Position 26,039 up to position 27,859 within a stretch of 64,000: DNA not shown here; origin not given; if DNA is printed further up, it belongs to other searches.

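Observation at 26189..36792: Wsp-like chemosensory operon that starts with a porin and a small PBP-like protein and ends in an Hpt-REC-HD-GYP output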

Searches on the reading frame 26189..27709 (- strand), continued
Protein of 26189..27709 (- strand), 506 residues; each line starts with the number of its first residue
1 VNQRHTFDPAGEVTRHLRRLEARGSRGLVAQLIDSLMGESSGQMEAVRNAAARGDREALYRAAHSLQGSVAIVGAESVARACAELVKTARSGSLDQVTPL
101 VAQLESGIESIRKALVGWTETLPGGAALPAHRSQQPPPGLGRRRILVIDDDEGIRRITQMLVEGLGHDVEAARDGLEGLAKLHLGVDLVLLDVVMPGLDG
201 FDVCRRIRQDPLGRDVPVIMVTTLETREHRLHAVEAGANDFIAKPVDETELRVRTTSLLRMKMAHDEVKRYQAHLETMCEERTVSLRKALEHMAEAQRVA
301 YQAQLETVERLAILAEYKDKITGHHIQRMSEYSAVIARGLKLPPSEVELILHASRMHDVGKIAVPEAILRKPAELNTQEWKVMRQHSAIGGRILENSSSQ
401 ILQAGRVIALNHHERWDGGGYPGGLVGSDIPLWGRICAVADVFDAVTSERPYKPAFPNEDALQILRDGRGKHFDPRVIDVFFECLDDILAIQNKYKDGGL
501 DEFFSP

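Call 42: search_protein_families(library=ncbifam, proteins=[window:26189-27709:-], max_evalue=0.1)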
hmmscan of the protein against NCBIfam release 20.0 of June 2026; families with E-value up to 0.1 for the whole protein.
window:26189-27709:- (506 aa): 104 families (the best 25 are shown)
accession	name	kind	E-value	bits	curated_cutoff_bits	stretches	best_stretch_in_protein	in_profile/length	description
NF053512.1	nitric_RR_NosR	exception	2.1e-48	165.4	400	1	145-490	1-359/422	response regulator c-di-GMP phosphodiesterase, NosR family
NF007135.0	PRK09581.1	equivalog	3.3e-35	121.8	474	1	144-295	4-155/457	PleD family two-component system response regulator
NF041733.1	resp_reg_CseB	equivalog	5.7e-27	94.6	350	1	144-286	2-142/228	two-component system response regulator CseB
NF045944.1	ResRegRpaBCyano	equivalog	8.4e-27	94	330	1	146-274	1-127/229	response regulator transcription factor RpaB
NF053854.1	RespRegPhoBBctds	equivalog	5.9e-24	84.7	270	1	145-321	1-174/225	two-component system response regulator PhoB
TIGR02154.1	PhoB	equivalog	3.3e-23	82.2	296.2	1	143-267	3-128/226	phosphate regulon transcriptional regulator PhoB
NF040689.1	MtrAB_MtrA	equivalog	9.4e-23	80.7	300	1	145-275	1-129/219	MtrAB system response regulator MtrA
NF008318.0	PRK11107.1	equivalog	3.4e-21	75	890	1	144-301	669-827/920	two-component sensor histidine kinase BarA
NF007005.1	PRK09468.1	equivalog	3.9e-21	75.6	331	1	143-264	4-124/237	osmolarity response regulator transcription factor OmpR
NF040534.1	resp_reg_YycF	equivalog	5.3e-21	74.9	340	1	143-279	1-135/231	response regulator YycF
NF008199.0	PRK10955.1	equivalog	2.2e-19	70.3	341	1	144-269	3-125/232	envelope stress response regulator transcription factor CpxR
NF008296.0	PRK11083.1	equivalog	5.1e-19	68.6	273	1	143-275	4-136/228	two-component system response regulator CreB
NF007546.0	PRK10161.1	equivalog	2.9e-18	66.3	471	1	143-274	3-137/229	phosphate response regulator transcription factor PhoB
NF008469.0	PRK11361.1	equivalog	4.1e-18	65.3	714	1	142-280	4-141/461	acetoacetate metabolism transcriptional regulator AtoC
TIGR01387.1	cztR_silR_copR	subfamily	4.3e-18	65.8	279.2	1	145-284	1-139/218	heavy metal response regulator transcription factor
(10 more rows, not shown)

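Call 76: search_protein_families(library=pfam, proteins=[L005:17-1798:+, L005:1993-2481:+, L005:2375-4801:+, L005:5031-6176:+, L005:5995-6567:+, L005:6618-7244:+, L005:7386-8498:+, L005:8492-10144:+], max_evalue=0.001)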
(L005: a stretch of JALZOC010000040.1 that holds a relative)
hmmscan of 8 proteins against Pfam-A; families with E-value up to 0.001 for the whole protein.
L005:17-1798:+ (593 aa): 2 families
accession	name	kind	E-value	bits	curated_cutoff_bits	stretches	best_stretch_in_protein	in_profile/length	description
PF00593.30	TonB_dep_Rec_b-barrel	-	2.1e-26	94.2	27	1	163-561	102-436/436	TonB dependent receptor-like, beta-barrel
PF25183.1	OMP_b-brl_4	-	0.00037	19.5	30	0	91-183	140-224/838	Outer membrane beta barrel domain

L005:1993-2481:+ (162 aa): 2 families
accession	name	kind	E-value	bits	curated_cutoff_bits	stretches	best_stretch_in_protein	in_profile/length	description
PF01799.25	Fer2_2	-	1.1e-29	102.8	30.3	1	73-145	1-75/75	[2Fe-2S] binding domain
PF00111.32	Fer2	-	3.7e-10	40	21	1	6-59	2-55/77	2Fe-2S iron-sulfur cluster binding domain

L005:2375-4801:+ (808 aa): 2 families
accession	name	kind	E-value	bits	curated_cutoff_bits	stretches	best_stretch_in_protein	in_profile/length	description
PF02738.23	MoCoBD_1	-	1.6e-36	126.1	27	1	397-617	14-241/244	Molybdopterin cofactor-binding domain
PF20256.3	MoCoBD_2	-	1.9e-30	106.8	27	2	95-249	26-172/283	Molybdopterin cofactor-binding domain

L005:5031-6176:+ (381 aa): 0 families

L005:5995-6567:+ (190 aa): 0 families

L005:6618-7244:+ (208 aa): 0 families

L005:7386-8498:+ (370 aa): 15 families
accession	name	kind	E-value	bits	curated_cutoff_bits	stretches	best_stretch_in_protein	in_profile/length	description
PF07719.23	TPR_2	-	6.5e-14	51.3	27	0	239-268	3-32/34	Tetratricopeptide repeat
PF13432.12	TPR_16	-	4.5e-13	49.8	32.7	1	247-303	7-63/65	Tetratricopeptide repeat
PF01739.24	CheR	-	1.6e-12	47.7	27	1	92-144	134-186/195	CheR methyltransferase, SAM binding domain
PF13181.12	TPR_8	-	1.5e-11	43.9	25.7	0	307-332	3-28/34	Tetratricopeptide repeat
PF13414.12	TPR_11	-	7.2e-11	42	26.8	1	284-319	7-42/42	TPR repeat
PF00515.34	TPR_1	-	3.2e-10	39.8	27.8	0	239-268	3-32/34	Tetratricopeptide repeat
PF13428.12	TPR_14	-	1.3e-08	35.1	23.5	0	240-278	4-42/44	Tetratricopeptide repeat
PF13431.12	TPR_17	-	3.3e-08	33.6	24.4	0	294-325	2-33/34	Tetratricopeptide repeat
PF14559.12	TPR_19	-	2.4e-07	31.4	25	1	215-277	3-65/68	Tetratricopeptide repeat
PF25063.1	ARM_TT21_C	-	2.5e-06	28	35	0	272-332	96-156/209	Tetratricopeptide repeat protein 21 C-terminal ARM domain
PF13424.12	TPR_12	-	4.7e-06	27.1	30.1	1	242-301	8-75/77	Tetratricopeptide repeat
PF13174.12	TPR_6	-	5.2e-06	27.2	26.3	0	307-335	2-30/33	Tetratricopeptide repeat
PF12895.13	ANAPC3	-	5.9e-06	26.9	27.2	0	198-259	18-78/82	Anaphase-promoting complex, cyclosome, subunit 3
PF25060.1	ARM_TT21_2nd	-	0.00015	21.7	27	0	214-249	233-268/270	Tetratricopeptide repeat protein 21 second ARM domain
PF13371.12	TPR_9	-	0.00028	21.3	35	0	245-302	3-60/73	Tetratricopeptide repeat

L005:8492-10144:+ (550 aa): 4 families
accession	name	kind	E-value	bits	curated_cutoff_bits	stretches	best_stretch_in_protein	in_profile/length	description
PF00072.30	Response_reg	-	2.2e-19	70.1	30.2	1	311-421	1-108/111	Response regulator receiver domain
PF00512.31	HisKA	-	4.2e-15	56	26.9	1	61-123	4-66/66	His Kinase A (phospho-acceptor) domain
PF01627.28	Hpt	-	1.1e-12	48.4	24.6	1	450-530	3-83/84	Hpt domain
PF02518.31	HATPase_c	-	3e-11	44.2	26.4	1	170-281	1-107/111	Histidine kinase-, DNA gyrase B-, and HSP90-like ATPase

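Call 86: find_encoding_contigs(protein=P0107, flank=10000, max_places=1)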
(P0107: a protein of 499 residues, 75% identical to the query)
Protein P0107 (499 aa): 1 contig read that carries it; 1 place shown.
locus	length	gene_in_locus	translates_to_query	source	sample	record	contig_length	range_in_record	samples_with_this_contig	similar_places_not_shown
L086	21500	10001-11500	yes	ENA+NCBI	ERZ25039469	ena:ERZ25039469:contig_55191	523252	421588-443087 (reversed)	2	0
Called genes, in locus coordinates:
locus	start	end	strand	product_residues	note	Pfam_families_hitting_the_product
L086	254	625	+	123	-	PF00072:Response_reg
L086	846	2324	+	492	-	PF03150:CCP_MauG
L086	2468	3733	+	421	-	-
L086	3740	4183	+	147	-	-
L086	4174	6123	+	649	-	PF02743:dCache_1, PF00015:MCPsignal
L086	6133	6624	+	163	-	PF01584:CheW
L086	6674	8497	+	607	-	PF01627:Hpt, PF02518:HATPase_c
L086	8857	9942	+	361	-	PF00072:Response_reg, PF01339:CheB_methylest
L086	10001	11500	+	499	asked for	PF01627:Hpt, PF00072:Response_reg, PF13487:HD_5, PF01966:HD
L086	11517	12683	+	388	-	PF08450:SGL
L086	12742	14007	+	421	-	PF01979:Amidohydro_1, PF07969:Amidohydro_3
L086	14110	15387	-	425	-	PF02321:OEP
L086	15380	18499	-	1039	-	PF00873:ACR_tran, PF03176:MMPL (weak)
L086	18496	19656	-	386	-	PF25917:BSH_RND, PF25919:BSH_CusB, PF25973:BSH_CzcB, PF25989:YknX_C (weak)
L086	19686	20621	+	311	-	PF00903:Glyoxalase, PF18029:Glyoxalase_6 (weak)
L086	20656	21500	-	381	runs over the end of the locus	PF02771:Acyl-CoA_dh_N (weak), PF00441:Acyl-CoA_dh_1, PF08028:Acyl-CoA_dh_2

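Call 87: find_encoding_contigs(protein=P0113, flank=10000, max_places=1)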
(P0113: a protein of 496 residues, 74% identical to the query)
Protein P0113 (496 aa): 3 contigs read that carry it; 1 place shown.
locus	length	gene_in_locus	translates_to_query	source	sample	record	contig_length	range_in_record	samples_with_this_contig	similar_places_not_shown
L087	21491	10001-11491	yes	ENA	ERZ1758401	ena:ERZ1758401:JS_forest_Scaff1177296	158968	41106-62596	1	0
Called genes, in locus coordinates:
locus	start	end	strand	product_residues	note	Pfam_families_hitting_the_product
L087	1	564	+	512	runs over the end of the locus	PF00034:Cytochrom_C (faint), PF03150:CCP_MauG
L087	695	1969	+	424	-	-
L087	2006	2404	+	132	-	PF12849:PBP_like_2 (weak)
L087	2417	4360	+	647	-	PF02743:dCache_1, PF00015:MCPsignal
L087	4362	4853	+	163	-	PF01584:CheW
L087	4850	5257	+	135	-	-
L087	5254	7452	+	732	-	PF01627:Hpt, PF02518:HATPase_c, PF01584:CheW, PF00072:Response_reg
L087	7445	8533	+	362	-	PF00072:Response_reg, PF01339:CheB_methylest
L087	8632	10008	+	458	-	PF01739:CheR, PF07719:TPR_2 (faint), PF13432:TPR_16 (faint), PF00515:TPR_1 (faint), PF13414:TPR_11 (weak)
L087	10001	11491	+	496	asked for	PF01627:Hpt, PF00072:Response_reg, PF13487:HD_5, PF01966:HD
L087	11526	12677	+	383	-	PF08450:SGL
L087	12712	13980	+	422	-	PF07969:Amidohydro_3, PF01979:Amidohydro_1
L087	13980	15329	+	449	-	PF01522:Polysacc_deac_1 (weak)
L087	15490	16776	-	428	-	PF02321:OEP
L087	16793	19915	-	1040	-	PF00873:ACR_tran, PF03176:MMPL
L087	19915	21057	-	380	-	PF25917:BSH_RND, PF25919:BSH_CusB, PF25973:BSH_CzcB, PF25876:HH_MFP_RND (weak), PF25989:YknX_C (weak)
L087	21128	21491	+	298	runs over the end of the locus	PF18029:Glyoxalase_6 (weak), PF00903:Glyoxalase (weak)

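Call 95: search_protein_families(library=pfam, proteins=[L044:3-1853:+, L044:1857-2408:+, L044:2329-3036:+, L044:3033-3773:+, L044:3680-4660:+, L044:4662-5195:+, L044:5192-6265:+, L044:6591-7205:+, L044:7238-10372:+, L044:10385-11455:+], max_evalue=0.0001)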
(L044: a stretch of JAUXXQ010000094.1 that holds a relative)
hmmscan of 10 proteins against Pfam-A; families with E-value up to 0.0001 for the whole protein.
L044:3-1853:+ (616 aa): 4 families
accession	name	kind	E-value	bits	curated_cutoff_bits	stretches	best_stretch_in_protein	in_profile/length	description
PF00015.26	MCPsignal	-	1e-40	139.8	34.6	1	404-545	3-172/172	Methyl-accepting chemotaxis protein (MCP) signalling domain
PF12729.13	4HB_MCP_1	-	1.5e-14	54.4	27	1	2-173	19-181/181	Four helix bundle sensory module for signal transduction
PF00672.30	HAMP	-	2.7e-14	53.6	25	1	197-247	1-51/53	HAMP domain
PF18947.5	HAMP_2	-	2.2e-12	47.2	24.3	1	281-336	8-63/67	HAMP domain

L044:1857-2408:+ (183 aa): 1 family
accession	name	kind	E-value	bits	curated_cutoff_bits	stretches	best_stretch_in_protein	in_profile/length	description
PF01584.24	CheW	-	4.3e-39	133.7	23.5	1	23-162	1-136/138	CheW-like domain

L044:2329-3036:+ (235 aa): 0 families

L044:3033-3773:+ (246 aa): 2 families
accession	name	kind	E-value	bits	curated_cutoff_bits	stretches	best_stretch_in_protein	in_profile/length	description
PF19583.5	ODP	-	4.7e-71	239.1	27.2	1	29-221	1-194/194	ODP family beta lactamase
PF00753.33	Lactamase_B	-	6.5e-16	59.3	22.7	1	31-220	6-196/196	Metallo-beta-lactamase superfamily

L044:3680-4660:+ (326 aa): 3 families
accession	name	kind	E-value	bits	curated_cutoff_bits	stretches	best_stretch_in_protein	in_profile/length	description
PF01739.24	CheR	-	2.4e-58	197.2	27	1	134-319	1-190/195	CheR methyltransferase, SAM binding domain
PF03705.20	CheR_N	-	5.9e-19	67.9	27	1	68-116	2-50/53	CheR methyltransferase, all-alpha domain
PF13649.12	Methyltransf_25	-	1.9e-06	28.9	27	0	245-298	46-97/97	Methyltransferase domain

L044:4662-5195:+ (177 aa): 1 family
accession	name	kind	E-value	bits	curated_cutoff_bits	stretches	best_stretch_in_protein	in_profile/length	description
PF03975.18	CheD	-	2.4e-25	89.2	25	1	52-161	1-108/108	CheD chemotactic sensory transduction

L044:5192-6265:+ (357 aa): 2 families
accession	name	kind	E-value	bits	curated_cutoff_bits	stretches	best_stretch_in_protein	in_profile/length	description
PF01339.22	CheB_methylest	-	2.4e-65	219.9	24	1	172-350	1-174/174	CheB methylesterase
PF00072.30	Response_reg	-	6e-22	78.4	30.2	1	6-108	1-100/111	Response regulator receiver domain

L044:6591-7205:+ (204 aa): 4 families
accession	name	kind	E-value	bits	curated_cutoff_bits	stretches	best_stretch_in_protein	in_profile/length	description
PF00072.30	Response_reg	-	2.4e-23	82.9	30.2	1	86-196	1-107/111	Response regulator receiver domain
PF12728.13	HTH_17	-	7.8e-12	45.7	27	1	25-75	1-50/51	Helix-turn-helix domain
PF00376.29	MerR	-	1.4e-10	41.3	28.2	1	27-63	1-38/38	MerR family regulatory protein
PF13411.12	MerR_1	-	6.5e-07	29.8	21.6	1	27-71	2-46/69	MerR HTH family regulatory protein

L044:7238-10372:+ (1044 aa): 9 families
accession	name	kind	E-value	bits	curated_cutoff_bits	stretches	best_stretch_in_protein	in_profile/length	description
PF17159.10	MASE3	-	6.7e-63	212.8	31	1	50-279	3-226/226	Membrane-associated sensor domain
PF08448.16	PAS_4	-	4e-28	98.3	23.1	2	548-656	1-110/110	PAS fold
PF13426.13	PAS_9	-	2.6e-21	76.3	27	1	431-529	7-103/103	PAS domain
PF02518.31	HATPase_c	-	3.8e-19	69.6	26.4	1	780-901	2-110/111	Histidine kinase-, DNA gyrase B-, and HSP90-like ATPase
PF00072.30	Response_reg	-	2.3e-18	66.8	30.2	1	925-1036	1-110/111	Response regulator receiver domain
PF00989.32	PAS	-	7.5e-17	61.8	22.6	1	416-520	3-109/113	PAS fold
PF08447.18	PAS_3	-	3.7e-14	53.2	25.6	1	439-521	3-86/89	PAS fold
PF00512.31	HisKA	-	1.3e-10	41.6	26.9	1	670-734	2-63/66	His Kinase A (phospho-acceptor) domain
PF13188.13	PAS_8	-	1.4e-10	41.1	21.8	1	416-476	3-60/65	PAS domain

L044:10385-11455:+ (356 aa): 3 families
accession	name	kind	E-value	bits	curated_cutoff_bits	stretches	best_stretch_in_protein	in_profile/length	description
PF13487.12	HD_5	-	2.9e-35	122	27.2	1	152-316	3-169/170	HD domain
PF00072.30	Response_reg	-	1.3e-27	96.6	30.2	1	18-129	1-110/111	Response regulator receiver domain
PF01966.28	HD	-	1.8e-20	73.8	22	1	164-284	2-115/116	HD domain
